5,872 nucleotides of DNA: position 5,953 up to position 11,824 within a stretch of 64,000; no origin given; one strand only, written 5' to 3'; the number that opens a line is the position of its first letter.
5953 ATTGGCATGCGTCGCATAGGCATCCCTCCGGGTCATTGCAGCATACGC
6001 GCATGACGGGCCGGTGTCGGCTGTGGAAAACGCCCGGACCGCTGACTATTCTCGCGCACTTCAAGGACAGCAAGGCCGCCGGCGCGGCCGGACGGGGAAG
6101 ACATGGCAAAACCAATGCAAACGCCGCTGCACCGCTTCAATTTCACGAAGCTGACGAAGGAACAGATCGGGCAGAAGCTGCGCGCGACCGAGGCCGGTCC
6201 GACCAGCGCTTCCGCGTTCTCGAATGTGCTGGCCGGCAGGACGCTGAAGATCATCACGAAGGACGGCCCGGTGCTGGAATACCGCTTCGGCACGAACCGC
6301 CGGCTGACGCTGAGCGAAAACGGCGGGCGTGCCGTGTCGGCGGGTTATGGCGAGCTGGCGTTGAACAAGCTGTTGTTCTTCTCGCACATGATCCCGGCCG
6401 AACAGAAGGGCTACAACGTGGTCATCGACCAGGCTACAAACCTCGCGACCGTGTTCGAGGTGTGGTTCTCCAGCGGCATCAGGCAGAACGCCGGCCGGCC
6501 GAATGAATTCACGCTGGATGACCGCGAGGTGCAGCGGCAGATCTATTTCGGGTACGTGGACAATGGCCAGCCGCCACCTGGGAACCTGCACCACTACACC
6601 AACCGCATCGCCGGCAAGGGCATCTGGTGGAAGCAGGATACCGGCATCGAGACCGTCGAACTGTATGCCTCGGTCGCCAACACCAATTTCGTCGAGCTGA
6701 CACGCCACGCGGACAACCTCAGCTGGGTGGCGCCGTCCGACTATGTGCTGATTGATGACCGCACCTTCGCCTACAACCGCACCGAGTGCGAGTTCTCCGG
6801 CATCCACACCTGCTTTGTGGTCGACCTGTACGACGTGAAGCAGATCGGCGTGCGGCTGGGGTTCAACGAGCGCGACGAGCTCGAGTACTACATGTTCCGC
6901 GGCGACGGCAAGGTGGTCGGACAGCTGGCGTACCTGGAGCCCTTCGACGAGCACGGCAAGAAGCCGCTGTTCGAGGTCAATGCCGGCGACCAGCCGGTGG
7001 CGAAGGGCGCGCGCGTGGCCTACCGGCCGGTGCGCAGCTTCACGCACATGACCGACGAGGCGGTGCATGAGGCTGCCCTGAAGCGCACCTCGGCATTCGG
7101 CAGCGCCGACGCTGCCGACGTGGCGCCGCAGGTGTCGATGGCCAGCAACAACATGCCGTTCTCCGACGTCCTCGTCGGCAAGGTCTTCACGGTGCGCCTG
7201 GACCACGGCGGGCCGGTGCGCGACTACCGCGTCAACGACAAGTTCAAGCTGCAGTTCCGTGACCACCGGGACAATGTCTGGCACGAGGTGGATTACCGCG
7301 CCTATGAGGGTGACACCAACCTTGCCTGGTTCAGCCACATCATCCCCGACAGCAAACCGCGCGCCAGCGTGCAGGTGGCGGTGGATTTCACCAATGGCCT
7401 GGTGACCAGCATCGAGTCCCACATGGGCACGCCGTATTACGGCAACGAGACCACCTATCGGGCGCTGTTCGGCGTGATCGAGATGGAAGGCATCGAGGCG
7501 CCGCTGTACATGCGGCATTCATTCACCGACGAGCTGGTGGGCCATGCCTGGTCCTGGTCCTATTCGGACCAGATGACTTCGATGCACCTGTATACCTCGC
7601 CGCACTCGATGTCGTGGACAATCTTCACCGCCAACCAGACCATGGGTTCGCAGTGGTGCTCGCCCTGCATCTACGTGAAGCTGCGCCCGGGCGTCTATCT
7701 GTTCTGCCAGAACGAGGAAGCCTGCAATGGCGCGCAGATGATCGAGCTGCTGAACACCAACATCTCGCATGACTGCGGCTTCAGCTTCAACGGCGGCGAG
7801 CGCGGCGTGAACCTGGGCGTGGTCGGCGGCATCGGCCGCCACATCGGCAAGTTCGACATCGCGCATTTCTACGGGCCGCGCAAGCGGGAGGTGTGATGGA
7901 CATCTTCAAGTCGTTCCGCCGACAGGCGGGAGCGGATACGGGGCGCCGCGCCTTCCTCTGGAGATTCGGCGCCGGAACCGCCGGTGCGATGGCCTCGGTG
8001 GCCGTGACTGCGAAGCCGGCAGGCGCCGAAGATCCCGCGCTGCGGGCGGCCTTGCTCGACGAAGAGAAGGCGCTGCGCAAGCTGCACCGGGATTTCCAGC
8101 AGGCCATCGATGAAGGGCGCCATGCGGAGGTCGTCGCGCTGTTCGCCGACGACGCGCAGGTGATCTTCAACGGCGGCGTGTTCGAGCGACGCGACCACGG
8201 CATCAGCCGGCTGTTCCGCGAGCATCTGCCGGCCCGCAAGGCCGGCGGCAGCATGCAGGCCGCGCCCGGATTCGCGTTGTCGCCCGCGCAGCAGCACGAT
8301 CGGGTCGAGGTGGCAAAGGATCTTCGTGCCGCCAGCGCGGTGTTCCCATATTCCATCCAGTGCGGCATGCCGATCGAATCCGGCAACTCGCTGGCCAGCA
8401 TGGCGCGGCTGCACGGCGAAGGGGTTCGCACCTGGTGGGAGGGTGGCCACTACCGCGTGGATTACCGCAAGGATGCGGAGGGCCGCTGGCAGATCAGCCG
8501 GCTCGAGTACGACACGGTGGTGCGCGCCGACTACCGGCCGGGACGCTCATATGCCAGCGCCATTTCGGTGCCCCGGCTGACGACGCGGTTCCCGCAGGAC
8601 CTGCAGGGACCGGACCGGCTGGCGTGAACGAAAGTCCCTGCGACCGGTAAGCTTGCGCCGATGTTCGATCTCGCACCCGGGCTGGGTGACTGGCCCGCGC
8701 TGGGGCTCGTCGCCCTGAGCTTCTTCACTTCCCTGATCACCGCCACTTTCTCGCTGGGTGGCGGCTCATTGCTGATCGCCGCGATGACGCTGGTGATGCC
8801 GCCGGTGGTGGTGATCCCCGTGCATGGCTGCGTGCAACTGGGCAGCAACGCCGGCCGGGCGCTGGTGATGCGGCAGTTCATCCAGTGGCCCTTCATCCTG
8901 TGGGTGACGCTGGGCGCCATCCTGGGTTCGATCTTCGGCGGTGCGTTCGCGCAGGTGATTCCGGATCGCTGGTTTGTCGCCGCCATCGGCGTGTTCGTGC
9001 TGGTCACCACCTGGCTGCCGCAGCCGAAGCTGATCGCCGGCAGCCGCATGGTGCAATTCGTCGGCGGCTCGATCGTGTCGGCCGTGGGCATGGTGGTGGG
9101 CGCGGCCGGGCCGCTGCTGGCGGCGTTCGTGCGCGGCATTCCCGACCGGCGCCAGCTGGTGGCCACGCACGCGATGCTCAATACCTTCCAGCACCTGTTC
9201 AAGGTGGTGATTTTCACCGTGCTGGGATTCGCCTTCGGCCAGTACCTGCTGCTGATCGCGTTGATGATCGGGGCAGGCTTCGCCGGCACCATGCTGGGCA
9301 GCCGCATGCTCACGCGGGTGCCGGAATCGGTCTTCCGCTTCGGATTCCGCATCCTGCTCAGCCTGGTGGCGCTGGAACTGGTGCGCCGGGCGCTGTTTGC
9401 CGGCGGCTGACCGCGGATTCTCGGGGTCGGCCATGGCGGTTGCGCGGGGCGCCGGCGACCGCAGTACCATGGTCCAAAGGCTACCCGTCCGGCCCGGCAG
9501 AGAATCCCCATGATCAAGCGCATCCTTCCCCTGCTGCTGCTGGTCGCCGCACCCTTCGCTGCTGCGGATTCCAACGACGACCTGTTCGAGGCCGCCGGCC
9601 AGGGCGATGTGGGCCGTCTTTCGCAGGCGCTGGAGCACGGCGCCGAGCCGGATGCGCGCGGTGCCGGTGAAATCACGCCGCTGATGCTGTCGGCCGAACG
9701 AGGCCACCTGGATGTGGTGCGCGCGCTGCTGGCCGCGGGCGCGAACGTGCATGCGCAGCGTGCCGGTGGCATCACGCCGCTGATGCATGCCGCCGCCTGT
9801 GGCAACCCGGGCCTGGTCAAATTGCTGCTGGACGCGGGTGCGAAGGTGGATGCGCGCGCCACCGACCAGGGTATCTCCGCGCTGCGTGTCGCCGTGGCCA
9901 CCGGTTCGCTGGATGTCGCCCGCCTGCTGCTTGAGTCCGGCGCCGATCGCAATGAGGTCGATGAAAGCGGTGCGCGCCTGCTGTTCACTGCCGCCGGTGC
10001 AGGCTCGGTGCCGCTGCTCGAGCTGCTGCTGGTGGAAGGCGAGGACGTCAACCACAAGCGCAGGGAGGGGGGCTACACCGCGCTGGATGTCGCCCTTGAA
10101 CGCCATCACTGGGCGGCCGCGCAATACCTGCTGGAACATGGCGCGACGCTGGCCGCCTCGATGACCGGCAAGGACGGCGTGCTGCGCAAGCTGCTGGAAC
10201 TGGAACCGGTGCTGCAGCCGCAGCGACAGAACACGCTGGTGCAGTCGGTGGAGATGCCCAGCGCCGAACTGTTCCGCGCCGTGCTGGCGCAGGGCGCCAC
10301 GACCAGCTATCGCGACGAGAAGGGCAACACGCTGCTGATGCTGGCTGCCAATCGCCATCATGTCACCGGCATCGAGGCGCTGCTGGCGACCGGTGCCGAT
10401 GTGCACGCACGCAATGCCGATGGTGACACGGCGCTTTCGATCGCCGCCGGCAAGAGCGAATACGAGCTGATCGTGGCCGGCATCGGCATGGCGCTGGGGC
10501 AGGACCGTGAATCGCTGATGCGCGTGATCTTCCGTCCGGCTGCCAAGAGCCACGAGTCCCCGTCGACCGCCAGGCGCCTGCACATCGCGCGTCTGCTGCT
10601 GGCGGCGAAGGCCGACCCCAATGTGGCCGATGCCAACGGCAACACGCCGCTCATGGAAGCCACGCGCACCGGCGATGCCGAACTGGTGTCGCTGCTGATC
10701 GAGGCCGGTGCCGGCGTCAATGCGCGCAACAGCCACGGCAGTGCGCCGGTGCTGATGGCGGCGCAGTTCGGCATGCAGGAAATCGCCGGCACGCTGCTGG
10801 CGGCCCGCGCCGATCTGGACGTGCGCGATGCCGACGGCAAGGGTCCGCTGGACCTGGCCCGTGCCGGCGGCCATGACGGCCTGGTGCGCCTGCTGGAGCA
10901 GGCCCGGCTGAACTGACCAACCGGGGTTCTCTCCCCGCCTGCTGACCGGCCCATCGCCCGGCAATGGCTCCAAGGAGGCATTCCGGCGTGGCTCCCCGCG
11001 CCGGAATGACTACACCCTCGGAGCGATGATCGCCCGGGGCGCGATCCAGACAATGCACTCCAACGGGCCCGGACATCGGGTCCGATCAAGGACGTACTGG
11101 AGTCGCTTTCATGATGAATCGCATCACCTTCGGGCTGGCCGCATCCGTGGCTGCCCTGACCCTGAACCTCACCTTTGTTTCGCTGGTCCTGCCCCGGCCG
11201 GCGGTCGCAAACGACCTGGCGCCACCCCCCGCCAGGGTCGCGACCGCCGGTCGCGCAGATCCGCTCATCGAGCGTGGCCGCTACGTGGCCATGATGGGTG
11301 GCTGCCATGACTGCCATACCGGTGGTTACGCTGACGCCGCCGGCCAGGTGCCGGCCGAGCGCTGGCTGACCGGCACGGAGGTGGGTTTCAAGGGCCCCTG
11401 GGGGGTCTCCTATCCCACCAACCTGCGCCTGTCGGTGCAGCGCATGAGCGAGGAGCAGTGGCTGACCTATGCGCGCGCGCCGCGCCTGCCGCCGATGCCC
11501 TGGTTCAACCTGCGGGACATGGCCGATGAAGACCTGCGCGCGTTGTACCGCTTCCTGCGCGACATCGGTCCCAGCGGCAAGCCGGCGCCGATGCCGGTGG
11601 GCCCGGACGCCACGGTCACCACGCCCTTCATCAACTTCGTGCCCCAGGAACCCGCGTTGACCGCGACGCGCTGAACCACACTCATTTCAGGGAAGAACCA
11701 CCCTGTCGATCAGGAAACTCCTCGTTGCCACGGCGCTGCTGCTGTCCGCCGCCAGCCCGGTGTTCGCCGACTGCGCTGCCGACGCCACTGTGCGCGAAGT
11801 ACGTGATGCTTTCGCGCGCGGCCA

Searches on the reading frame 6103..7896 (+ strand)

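Call 68: search_protein_families(library=pfam, proteins=[window:6103-7896:+], max_evalue=0.01)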
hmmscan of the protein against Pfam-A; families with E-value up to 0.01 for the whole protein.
window:6103-7896:+ (597 aa): 2 families
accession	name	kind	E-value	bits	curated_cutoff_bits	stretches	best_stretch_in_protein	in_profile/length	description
PF10703.15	MoaF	-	2.5e-17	63.2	23.3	2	348-441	15-106/108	MoaF N-terminal domain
PF17409.8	MoaF_C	-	3.9e-07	30.2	22.1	1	473-540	2-68/113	MoaF C-terminal domain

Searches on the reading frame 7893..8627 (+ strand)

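Call 68: search_protein_families(library=pfam, proteins=[window:7893-8627:+], max_evalue=0.01)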
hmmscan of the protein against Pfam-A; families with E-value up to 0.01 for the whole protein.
window:7893-8627:+ (244 aa): 2 families
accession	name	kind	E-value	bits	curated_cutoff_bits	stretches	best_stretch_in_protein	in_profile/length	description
PF13577.12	SnoaL_4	-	6.4e-10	39.6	24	1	55-204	3-125/126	SnoaL-like domain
PF14534.12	DUF4440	-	0.0017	19.2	25.2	1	61-111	1-51/107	Domain of unknown function (DUF4440)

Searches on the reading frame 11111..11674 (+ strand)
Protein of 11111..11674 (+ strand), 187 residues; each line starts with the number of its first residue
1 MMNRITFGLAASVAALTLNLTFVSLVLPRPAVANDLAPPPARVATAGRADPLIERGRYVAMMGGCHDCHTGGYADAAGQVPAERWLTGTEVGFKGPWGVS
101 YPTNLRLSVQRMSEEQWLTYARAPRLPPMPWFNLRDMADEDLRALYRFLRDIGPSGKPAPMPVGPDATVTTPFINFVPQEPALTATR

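Call 68: search_protein_families(library=pfam, proteins=[window:11111-11674:+], max_evalue=0.01)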
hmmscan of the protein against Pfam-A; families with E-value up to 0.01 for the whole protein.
window:11111-11674:+ (187 aa): 2 families
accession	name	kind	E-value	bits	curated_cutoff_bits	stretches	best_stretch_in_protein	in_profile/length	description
PF00034.26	Cytochrom_C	-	0.0051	18.5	21.3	0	54-151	2-88/90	Cytochrome c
PF13442.11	Cytochrome_CBB3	-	0.0081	16.9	27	0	56-149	6-68/68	Cytochrome C oxidase, cbb3-type, subunit III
